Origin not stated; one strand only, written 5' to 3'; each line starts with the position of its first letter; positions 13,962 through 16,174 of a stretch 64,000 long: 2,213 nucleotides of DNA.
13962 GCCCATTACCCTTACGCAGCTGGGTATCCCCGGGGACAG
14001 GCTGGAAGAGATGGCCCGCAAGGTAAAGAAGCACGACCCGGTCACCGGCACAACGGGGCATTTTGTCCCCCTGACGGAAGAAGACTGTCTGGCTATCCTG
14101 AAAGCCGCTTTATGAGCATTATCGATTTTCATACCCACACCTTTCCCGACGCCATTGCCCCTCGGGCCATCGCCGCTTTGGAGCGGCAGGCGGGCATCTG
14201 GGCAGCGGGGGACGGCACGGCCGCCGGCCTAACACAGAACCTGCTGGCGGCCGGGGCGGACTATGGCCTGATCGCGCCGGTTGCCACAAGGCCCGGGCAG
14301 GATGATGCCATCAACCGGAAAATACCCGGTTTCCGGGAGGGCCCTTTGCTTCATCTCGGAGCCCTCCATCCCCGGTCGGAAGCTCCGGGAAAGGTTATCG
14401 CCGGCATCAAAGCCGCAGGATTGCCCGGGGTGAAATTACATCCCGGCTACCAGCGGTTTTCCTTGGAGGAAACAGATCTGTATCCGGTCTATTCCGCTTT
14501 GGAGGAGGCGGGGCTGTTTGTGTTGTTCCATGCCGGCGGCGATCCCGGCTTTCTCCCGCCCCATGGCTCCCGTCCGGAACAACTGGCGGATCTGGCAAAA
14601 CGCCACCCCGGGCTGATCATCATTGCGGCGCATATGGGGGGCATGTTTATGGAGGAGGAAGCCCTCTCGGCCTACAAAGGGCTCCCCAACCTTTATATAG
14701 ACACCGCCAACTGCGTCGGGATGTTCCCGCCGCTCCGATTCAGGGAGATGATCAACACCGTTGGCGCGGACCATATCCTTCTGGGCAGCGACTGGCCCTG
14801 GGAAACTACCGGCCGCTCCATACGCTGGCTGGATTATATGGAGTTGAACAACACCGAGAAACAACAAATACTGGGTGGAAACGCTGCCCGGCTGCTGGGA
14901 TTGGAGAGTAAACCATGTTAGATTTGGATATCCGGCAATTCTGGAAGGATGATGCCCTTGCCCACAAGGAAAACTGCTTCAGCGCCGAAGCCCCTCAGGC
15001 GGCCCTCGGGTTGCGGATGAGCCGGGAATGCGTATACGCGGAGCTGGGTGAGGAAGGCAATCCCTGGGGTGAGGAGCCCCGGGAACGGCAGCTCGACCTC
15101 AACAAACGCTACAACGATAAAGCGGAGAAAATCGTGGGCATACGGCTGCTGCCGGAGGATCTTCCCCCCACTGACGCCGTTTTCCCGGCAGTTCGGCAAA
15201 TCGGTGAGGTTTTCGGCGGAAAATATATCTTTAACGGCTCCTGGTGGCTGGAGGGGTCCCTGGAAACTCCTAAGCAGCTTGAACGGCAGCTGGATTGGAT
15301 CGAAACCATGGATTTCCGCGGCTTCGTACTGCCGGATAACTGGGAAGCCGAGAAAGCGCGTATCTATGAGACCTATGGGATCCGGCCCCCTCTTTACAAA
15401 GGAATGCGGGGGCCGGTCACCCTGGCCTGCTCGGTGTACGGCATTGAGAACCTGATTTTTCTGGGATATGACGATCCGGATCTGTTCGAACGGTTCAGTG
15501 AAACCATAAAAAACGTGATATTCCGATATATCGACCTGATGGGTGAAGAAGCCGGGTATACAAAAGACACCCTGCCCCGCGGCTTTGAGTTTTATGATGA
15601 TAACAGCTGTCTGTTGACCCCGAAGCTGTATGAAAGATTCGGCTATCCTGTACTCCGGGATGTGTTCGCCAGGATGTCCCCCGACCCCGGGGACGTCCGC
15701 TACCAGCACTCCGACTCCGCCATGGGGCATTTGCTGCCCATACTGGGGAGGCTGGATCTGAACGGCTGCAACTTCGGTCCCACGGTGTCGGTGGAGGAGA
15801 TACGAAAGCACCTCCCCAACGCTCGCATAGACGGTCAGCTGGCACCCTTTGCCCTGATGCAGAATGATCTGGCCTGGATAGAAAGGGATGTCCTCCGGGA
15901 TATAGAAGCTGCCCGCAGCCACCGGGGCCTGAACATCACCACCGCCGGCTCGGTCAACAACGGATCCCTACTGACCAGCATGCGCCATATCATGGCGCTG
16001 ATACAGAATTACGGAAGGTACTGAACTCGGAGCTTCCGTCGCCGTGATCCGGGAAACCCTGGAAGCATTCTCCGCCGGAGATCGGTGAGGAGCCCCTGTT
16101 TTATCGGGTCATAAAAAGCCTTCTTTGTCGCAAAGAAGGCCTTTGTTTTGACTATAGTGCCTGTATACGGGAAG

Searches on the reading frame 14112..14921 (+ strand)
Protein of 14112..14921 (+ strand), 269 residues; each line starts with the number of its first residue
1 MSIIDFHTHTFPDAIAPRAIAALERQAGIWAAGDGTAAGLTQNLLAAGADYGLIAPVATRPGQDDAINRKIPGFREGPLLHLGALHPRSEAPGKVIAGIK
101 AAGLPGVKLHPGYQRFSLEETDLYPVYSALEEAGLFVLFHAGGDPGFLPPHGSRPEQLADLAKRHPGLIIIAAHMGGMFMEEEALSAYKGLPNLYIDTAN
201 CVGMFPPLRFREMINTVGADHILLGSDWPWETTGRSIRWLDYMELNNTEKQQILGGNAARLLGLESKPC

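Call 40: search_protein_families(library=pfam, proteins=[window:14112-14921:+], max_evalue=0.000001)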
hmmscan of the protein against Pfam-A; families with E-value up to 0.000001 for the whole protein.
window:14112-14921:+ (269 aa): 1 family
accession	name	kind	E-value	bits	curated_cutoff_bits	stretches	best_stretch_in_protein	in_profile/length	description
PF04909.20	Amidohydro_2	-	2.7e-29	103.3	26.4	1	96-264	99-289/289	Amidohydrolase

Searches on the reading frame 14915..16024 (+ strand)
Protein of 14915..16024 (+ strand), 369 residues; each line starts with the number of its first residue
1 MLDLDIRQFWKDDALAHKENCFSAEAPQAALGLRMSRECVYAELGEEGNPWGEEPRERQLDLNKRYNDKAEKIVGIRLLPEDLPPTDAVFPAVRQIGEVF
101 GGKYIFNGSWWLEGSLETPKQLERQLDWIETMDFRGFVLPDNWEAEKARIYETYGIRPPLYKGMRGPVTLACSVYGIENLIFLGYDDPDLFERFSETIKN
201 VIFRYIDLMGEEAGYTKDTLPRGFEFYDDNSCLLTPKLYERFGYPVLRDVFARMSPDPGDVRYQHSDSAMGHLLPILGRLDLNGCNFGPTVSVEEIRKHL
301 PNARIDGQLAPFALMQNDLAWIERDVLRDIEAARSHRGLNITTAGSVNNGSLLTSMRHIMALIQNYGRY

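Call 40: search_protein_families(library=pfam, proteins=[window:14915-16024:+], max_evalue=0.000001)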
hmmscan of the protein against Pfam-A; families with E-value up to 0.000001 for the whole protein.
window:14915-16024:+ (369 aa): 1 family
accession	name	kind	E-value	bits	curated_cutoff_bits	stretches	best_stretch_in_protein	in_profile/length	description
PF01208.23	URO-D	-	9.1e-11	41.8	23.9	1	157-338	136-318/346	Uroporphyrinogen decarboxylase (URO-D)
